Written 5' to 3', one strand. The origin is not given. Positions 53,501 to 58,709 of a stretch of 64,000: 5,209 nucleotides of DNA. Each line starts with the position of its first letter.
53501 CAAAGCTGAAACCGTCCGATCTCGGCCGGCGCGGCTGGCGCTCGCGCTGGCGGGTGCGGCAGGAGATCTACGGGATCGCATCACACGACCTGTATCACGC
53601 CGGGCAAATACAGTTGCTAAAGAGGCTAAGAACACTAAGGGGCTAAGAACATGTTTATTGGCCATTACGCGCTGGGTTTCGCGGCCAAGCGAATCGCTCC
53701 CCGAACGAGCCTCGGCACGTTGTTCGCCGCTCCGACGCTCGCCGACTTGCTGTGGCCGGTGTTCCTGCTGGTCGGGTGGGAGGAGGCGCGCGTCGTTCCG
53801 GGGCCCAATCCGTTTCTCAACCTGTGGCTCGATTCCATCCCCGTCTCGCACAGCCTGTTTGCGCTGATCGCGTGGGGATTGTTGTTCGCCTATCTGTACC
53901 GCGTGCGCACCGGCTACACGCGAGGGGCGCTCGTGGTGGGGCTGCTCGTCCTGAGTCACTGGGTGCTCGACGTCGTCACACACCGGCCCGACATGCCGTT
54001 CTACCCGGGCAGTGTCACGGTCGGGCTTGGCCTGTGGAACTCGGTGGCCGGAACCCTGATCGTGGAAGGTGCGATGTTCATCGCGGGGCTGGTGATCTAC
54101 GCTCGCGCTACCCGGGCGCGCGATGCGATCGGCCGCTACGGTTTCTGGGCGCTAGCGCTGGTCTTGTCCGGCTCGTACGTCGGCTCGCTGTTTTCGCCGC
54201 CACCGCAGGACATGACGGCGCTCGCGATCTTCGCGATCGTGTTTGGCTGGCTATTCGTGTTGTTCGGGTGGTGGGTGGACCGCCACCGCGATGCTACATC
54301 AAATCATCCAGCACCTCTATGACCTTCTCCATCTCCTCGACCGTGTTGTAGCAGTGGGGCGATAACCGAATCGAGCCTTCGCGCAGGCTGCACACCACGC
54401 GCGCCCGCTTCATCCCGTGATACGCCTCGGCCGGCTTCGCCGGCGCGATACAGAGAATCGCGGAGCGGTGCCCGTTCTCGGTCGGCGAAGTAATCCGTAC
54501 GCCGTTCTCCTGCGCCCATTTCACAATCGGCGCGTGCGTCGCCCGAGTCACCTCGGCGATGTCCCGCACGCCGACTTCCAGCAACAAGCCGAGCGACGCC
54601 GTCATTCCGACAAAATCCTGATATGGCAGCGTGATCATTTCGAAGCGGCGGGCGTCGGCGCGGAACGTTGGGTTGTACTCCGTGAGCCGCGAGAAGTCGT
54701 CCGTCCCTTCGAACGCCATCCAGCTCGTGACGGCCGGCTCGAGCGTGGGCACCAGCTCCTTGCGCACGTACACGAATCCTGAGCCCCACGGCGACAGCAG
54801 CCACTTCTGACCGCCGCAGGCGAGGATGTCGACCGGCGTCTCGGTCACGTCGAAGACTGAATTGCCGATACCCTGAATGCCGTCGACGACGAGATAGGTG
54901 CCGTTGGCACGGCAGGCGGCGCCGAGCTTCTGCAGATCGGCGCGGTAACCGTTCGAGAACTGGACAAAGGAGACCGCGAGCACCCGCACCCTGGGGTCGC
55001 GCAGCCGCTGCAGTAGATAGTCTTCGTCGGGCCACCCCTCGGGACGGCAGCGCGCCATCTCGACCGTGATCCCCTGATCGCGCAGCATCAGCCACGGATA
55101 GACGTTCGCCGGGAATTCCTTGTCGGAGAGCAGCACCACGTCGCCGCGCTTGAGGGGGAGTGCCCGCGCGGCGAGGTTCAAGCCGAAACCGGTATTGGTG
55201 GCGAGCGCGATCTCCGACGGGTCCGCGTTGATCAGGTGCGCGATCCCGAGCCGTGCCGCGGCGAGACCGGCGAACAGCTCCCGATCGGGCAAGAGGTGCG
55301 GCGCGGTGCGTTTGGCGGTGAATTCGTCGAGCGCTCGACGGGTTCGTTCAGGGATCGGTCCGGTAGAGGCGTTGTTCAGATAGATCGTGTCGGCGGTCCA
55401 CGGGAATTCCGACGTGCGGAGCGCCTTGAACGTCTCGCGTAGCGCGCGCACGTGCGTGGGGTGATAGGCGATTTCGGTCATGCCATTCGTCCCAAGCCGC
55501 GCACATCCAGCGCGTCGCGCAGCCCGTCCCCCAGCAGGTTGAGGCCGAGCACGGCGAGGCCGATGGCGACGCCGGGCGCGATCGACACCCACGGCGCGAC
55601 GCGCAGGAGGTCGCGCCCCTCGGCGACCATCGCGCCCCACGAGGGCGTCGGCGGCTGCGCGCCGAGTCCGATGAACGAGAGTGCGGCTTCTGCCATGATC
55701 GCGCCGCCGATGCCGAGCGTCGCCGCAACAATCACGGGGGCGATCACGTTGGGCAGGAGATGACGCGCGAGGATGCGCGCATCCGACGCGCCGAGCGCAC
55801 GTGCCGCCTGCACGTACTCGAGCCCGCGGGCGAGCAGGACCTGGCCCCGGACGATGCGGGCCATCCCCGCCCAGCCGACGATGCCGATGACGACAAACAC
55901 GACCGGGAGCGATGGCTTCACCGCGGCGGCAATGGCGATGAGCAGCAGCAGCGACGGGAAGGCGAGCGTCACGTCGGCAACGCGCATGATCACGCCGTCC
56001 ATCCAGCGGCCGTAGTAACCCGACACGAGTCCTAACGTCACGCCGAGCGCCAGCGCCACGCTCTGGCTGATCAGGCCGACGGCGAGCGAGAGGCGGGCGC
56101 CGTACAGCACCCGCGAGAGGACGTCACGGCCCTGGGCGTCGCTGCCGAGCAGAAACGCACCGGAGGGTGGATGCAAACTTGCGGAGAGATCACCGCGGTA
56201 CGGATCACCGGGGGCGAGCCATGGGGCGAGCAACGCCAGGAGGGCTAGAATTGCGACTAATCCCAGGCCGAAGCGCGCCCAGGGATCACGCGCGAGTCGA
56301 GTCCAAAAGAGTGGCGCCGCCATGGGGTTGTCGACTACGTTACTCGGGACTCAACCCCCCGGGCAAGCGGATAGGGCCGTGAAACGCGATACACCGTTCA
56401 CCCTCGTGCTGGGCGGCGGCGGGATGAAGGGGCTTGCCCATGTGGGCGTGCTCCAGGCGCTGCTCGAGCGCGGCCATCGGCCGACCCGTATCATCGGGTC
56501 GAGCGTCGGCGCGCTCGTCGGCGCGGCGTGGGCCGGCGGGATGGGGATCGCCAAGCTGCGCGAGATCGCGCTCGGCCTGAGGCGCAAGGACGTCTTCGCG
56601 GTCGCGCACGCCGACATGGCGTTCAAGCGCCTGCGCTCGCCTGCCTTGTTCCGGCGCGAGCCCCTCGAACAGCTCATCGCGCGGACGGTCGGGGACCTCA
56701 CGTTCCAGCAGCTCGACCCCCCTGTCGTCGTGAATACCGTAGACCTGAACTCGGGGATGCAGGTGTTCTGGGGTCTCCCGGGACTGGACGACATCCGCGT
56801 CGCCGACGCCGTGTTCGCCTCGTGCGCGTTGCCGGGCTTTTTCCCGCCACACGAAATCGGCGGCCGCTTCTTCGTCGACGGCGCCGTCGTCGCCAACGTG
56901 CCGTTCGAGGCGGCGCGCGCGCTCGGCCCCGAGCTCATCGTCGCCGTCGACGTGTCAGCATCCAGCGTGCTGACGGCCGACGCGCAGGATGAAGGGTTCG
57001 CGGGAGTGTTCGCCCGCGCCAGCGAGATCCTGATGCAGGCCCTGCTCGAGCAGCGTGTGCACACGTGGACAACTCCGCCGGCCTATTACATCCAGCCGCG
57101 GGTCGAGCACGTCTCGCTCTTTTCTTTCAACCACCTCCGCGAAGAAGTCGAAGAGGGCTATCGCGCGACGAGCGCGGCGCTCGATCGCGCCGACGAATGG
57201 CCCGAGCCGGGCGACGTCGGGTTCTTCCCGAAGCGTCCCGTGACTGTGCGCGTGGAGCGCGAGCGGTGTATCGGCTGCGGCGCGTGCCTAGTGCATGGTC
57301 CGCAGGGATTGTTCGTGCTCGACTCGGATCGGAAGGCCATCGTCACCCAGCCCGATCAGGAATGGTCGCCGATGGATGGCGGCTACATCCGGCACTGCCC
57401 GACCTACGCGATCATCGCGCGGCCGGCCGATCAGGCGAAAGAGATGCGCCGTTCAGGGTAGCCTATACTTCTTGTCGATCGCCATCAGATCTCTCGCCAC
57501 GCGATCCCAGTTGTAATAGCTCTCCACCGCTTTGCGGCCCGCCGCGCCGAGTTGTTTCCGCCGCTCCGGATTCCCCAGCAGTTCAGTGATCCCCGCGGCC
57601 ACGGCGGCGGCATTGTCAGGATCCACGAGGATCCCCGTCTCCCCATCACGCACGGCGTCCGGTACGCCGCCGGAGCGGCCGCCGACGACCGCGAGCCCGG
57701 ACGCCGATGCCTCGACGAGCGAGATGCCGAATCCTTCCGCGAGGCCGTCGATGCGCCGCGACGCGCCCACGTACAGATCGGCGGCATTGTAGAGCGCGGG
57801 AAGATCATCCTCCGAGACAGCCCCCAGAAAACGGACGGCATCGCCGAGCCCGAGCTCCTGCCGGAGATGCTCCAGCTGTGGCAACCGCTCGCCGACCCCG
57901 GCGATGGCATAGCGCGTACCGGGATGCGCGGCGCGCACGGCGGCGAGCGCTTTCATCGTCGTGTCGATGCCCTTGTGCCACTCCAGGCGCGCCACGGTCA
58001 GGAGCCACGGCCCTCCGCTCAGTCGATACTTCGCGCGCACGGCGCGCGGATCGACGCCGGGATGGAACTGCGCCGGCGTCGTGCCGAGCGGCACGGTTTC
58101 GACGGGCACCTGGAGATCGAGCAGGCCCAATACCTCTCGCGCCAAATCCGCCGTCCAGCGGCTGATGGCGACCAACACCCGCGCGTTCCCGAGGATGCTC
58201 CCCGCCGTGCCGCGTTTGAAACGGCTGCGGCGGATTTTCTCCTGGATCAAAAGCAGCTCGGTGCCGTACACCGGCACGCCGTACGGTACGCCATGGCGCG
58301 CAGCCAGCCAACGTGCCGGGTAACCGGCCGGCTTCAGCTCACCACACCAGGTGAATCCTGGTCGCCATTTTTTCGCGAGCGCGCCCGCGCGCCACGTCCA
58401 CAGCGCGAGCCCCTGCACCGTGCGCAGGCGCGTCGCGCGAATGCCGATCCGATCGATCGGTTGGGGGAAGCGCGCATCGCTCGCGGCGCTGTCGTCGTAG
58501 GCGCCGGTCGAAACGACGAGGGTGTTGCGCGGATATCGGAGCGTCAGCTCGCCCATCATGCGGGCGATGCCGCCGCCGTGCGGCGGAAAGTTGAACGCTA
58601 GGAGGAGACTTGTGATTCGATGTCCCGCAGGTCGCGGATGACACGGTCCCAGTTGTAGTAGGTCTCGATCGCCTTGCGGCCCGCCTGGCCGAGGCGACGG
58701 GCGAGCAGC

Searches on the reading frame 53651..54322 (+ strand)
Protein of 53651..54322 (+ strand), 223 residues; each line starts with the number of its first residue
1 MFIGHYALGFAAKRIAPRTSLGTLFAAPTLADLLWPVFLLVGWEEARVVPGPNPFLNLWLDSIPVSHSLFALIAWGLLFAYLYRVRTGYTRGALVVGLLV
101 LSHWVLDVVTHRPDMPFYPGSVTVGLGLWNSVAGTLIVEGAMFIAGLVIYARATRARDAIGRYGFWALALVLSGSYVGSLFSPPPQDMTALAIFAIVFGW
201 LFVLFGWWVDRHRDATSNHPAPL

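Call 74: search_protein_families(library=pfam, proteins=[window:53651-54322:+], max_evalue=0.001)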
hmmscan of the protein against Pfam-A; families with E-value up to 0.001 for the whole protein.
window:53651-54322:+ (223 aa): 1 family
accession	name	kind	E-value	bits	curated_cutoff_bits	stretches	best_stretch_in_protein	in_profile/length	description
PF04307.19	YdjM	-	1.4e-08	34.8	29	1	65-171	64-167/176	YdjM inner membrane protein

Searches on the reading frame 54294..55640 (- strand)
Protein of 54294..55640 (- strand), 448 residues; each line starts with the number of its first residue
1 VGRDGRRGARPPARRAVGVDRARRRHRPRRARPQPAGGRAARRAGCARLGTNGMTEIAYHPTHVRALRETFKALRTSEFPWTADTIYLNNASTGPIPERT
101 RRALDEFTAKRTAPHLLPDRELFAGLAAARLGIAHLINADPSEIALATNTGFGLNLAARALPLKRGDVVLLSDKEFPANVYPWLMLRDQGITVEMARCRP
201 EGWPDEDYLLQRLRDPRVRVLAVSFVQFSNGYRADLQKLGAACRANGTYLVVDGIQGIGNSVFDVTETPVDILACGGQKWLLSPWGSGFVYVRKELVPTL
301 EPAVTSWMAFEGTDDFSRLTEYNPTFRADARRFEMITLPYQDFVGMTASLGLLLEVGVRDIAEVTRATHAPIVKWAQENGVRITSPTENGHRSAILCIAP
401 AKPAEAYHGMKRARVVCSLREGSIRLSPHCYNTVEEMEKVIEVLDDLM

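Call 74: search_protein_families(library=pfam, proteins=[window:54294-55640:-], max_evalue=0.001)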
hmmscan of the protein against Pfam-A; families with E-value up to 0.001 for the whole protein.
window:54294-55640:- (448 aa): 2 families
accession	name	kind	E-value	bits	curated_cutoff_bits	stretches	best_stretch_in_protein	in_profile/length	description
PF00266.25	Aminotran_5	-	1.5e-40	139.8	21.5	1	86-399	1-315/371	Aminotransferase class-V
PF22580.2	KYNU_C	-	0.00051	20.4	27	1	368-444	12-90/90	Kynureninase C-terminal domain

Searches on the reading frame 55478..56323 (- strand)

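Call 74: search_protein_families(library=pfam, proteins=[window:55478-56323:-], max_evalue=0.001)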
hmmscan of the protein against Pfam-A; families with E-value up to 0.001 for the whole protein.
window:55478-56323:- (281 aa): 2 families
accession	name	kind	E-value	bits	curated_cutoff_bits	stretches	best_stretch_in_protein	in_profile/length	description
PF00528.27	BPD_transp_1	-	9.8e-32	110.6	26.4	1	94-273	1-179/184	Binding-protein-dependent transport system inner membrane component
PF12911.12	OppC_N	-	8.7e-11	42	23.9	1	6-53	6-53/53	N-terminal TM domain of oligopeptide transport permease C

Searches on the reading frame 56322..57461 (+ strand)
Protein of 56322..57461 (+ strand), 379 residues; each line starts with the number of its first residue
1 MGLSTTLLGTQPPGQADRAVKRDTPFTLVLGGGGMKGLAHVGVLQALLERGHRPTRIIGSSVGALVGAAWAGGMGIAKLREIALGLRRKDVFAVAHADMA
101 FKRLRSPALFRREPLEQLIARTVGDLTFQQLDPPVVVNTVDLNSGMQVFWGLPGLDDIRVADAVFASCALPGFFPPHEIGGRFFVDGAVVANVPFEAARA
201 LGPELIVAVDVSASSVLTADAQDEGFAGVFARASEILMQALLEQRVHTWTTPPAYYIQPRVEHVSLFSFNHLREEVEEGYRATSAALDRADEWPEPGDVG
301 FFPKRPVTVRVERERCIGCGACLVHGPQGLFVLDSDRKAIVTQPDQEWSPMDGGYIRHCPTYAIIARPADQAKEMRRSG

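Call 74: search_protein_families(library=pfam, proteins=[window:56322-57461:+], max_evalue=0.001)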
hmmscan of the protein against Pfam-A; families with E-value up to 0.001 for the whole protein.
window:56322-57461:+ (379 aa): 2 families
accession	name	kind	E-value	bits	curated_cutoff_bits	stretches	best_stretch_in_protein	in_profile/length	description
PF01734.28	Patatin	-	3.5e-36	125.6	27.7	1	28-198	1-190/191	Patatin-like phospholipase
PF13459.11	Fer4_15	-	9.3e-05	23.5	22.4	1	309-343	1-34/66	4Fe-4S single cluster domain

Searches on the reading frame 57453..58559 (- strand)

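Call 74: search_protein_families(library=pfam, proteins=[window:57453-58559:-], max_evalue=0.001)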
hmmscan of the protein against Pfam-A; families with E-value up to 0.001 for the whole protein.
window:57453-58559:- (368 aa): 4 families
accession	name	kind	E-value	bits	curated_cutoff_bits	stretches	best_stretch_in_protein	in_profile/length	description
PF00534.26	Glycos_transf_1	-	4.8e-42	143.9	26.4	1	181-343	13-171/172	Glycosyl transferases group 1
PF13692.12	Glyco_trans_1_4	-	3.7e-32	112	27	1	184-330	2-142/142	Glycosyl transferases group 1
PF13524.12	Glyco_trans_1_2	-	1.4e-13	51.4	25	1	205-360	6-144/144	Glycosyl transferase-like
PF20706.3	GT4-conflict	-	4.7e-08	32.9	26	1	155-358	167-385/385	Family 4 Glycosyltransferase in conflict systems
